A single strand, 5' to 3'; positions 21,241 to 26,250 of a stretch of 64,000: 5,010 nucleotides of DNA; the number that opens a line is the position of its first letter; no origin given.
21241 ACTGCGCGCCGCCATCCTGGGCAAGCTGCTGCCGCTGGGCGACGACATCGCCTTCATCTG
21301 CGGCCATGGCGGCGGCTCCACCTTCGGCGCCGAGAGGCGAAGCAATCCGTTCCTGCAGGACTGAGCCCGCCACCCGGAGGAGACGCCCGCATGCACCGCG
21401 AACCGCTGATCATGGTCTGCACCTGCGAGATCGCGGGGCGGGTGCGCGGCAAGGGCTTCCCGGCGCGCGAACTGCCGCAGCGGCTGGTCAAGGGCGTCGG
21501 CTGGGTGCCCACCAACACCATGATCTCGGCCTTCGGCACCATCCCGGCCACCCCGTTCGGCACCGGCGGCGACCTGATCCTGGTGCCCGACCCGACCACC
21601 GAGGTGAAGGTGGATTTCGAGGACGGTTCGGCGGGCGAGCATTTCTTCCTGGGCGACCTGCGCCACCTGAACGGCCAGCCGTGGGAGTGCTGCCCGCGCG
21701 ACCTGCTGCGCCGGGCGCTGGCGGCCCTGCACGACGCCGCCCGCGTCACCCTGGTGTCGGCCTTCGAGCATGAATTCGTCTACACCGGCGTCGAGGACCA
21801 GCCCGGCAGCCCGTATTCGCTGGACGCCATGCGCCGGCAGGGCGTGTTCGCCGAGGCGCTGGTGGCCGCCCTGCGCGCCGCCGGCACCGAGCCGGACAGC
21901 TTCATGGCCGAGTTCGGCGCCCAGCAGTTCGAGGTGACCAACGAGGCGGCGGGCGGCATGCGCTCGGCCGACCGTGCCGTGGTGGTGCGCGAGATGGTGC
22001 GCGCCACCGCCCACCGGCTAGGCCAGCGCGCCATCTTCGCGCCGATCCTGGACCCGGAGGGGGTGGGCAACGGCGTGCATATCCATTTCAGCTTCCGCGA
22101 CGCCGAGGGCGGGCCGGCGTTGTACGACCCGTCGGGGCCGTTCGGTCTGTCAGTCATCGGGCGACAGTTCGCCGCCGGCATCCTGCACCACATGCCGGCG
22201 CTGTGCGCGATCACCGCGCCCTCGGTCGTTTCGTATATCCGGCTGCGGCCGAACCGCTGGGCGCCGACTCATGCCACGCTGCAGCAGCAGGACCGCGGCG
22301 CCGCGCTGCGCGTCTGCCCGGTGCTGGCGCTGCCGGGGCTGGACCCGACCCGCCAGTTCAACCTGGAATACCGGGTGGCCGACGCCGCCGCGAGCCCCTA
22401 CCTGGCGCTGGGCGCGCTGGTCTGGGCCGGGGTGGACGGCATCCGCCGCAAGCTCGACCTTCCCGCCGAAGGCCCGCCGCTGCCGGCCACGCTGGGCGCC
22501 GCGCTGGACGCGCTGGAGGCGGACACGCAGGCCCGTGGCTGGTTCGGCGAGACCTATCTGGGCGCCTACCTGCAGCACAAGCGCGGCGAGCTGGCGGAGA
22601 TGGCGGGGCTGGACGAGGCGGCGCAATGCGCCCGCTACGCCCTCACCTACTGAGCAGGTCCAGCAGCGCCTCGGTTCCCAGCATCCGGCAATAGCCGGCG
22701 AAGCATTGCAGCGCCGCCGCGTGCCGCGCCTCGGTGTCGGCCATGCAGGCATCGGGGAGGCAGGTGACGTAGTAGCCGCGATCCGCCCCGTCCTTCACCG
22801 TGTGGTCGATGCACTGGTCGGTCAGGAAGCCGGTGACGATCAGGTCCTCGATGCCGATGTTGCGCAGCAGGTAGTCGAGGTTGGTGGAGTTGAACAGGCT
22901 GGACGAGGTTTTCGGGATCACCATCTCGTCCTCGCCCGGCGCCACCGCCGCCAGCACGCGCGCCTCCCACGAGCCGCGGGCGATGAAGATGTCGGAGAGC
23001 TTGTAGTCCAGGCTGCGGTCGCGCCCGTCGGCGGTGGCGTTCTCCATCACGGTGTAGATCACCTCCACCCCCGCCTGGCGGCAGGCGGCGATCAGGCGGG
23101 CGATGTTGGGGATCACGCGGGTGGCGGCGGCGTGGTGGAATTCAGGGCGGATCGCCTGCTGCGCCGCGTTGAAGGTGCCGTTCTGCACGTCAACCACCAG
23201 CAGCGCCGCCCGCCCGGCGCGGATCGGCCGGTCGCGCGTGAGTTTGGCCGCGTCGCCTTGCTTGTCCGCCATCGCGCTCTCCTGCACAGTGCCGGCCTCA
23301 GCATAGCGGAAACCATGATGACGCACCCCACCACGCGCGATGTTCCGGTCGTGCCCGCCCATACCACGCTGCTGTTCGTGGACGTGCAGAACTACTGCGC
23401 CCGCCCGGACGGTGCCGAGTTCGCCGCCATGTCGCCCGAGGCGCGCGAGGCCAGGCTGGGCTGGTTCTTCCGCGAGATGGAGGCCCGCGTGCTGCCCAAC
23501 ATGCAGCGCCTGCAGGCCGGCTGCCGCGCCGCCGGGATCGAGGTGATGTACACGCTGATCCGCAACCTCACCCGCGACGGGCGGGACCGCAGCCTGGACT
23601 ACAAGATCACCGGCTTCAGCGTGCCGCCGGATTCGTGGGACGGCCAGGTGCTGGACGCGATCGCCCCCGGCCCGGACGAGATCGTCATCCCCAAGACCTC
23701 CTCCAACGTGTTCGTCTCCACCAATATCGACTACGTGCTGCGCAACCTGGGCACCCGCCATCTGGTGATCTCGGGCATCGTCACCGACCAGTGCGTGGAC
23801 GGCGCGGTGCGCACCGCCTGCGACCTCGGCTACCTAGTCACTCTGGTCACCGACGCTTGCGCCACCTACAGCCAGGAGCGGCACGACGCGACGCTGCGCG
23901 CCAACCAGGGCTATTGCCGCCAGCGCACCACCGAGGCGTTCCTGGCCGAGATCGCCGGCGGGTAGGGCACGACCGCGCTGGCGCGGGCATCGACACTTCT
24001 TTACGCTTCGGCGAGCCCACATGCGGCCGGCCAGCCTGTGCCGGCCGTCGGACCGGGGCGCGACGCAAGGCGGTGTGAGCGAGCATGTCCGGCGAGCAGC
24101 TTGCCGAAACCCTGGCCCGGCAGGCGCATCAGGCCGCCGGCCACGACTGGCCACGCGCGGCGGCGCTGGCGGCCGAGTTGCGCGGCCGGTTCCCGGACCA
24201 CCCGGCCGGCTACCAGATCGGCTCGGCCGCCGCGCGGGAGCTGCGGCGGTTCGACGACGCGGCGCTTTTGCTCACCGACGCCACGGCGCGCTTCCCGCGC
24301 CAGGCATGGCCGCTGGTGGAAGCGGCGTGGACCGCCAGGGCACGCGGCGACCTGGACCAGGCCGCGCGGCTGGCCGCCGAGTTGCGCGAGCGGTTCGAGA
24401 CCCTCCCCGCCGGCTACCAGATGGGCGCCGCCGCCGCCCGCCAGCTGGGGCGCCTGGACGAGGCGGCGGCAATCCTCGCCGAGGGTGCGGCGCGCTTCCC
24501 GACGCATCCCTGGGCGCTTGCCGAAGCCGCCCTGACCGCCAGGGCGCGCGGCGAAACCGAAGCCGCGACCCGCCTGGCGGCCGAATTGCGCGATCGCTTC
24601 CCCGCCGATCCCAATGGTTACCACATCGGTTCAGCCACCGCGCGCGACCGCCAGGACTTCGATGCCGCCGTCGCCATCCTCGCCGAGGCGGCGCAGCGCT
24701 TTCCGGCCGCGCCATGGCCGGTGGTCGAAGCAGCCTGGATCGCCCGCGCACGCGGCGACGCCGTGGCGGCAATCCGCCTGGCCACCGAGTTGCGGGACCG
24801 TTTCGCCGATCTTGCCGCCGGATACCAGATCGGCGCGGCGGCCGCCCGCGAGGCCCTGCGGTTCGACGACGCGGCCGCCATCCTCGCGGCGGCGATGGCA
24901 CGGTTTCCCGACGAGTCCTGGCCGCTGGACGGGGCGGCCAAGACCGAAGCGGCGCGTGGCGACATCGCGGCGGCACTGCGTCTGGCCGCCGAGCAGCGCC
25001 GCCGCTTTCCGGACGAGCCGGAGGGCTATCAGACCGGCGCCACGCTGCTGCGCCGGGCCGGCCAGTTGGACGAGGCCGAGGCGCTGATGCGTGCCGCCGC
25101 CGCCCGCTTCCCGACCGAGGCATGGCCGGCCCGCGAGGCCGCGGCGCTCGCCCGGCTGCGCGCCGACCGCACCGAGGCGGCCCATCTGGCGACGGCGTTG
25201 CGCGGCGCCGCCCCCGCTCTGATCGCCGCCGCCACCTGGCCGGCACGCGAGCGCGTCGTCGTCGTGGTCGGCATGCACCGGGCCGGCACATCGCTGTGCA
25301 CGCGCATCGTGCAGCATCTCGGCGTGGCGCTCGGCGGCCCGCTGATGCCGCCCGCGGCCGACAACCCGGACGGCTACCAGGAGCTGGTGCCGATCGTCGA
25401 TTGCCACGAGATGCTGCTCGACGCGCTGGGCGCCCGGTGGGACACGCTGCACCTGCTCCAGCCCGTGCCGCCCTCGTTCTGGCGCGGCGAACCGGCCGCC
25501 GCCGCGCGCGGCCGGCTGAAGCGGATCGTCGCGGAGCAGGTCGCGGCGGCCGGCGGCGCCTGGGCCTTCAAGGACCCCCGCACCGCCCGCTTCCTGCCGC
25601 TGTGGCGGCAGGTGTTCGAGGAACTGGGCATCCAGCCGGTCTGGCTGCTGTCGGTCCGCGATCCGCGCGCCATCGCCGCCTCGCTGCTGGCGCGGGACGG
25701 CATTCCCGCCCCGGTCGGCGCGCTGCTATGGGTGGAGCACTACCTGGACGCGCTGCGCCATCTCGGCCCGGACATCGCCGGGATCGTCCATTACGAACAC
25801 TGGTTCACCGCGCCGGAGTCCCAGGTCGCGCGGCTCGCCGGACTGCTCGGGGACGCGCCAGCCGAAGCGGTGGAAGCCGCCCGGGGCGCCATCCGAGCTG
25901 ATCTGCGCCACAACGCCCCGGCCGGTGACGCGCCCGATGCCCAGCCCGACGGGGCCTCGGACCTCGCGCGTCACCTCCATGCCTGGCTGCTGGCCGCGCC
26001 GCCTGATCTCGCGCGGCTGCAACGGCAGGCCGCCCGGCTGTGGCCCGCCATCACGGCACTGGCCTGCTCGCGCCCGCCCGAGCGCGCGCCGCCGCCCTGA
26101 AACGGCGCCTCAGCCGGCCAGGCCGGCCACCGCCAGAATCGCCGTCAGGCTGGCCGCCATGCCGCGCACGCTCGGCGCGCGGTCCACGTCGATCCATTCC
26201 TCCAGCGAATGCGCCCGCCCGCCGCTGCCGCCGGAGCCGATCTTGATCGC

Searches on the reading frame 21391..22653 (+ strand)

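Call 72: search_protein_families(library=pfam, proteins=[window:21391-22653:+], max_evalue=0.00001)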
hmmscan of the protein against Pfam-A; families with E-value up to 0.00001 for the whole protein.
window:21391-22653:+ (420 aa): 2 families
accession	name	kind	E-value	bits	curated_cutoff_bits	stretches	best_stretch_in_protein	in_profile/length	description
PF00120.29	Gln-synt_C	-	3.8e-63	214.1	24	1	100-405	2-333/344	Glutamine synthetase, catalytic domain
PF16952.10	Gln-synt_N_2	-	8.9e-16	58.1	35.7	1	6-98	17-112/112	Glutamine synthetase N-terminal domain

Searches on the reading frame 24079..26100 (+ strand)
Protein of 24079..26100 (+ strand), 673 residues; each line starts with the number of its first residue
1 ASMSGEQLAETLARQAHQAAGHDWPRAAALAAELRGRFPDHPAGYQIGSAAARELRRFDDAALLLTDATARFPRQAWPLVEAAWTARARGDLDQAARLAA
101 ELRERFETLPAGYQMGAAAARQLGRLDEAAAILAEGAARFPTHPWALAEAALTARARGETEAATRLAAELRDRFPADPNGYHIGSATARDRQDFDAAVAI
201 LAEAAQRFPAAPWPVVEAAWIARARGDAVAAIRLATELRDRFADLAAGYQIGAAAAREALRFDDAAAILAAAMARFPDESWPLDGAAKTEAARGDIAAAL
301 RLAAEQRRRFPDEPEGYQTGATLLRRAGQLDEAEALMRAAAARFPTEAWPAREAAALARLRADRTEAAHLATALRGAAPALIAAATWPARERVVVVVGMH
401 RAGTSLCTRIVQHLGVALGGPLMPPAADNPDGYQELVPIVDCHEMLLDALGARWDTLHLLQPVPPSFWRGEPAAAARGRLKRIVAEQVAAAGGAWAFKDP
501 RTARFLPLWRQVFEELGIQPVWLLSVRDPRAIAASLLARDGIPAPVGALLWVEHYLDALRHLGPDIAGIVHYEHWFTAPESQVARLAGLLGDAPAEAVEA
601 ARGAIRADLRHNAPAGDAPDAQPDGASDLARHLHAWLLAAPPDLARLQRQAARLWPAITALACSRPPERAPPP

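Call 72: search_protein_families(library=pfam, proteins=[window:24079-26100:+], max_evalue=0.00001)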
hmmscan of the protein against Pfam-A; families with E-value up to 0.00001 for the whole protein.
window:24079-26100:+ (673 aa): 3 families
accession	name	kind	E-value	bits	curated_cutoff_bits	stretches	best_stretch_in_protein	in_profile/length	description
PF14559.12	TPR_19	-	4.1e-11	43.5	25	0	121-179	2-60/68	Tetratricopeptide repeat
PF13428.12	TPR_14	-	3.2e-06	27.7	23.5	0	113-151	4-42/44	Tetratricopeptide repeat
PF13431.12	TPR_17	-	8.3e-06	26.1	24.4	0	310-335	9-34/34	Tetratricopeptide repeat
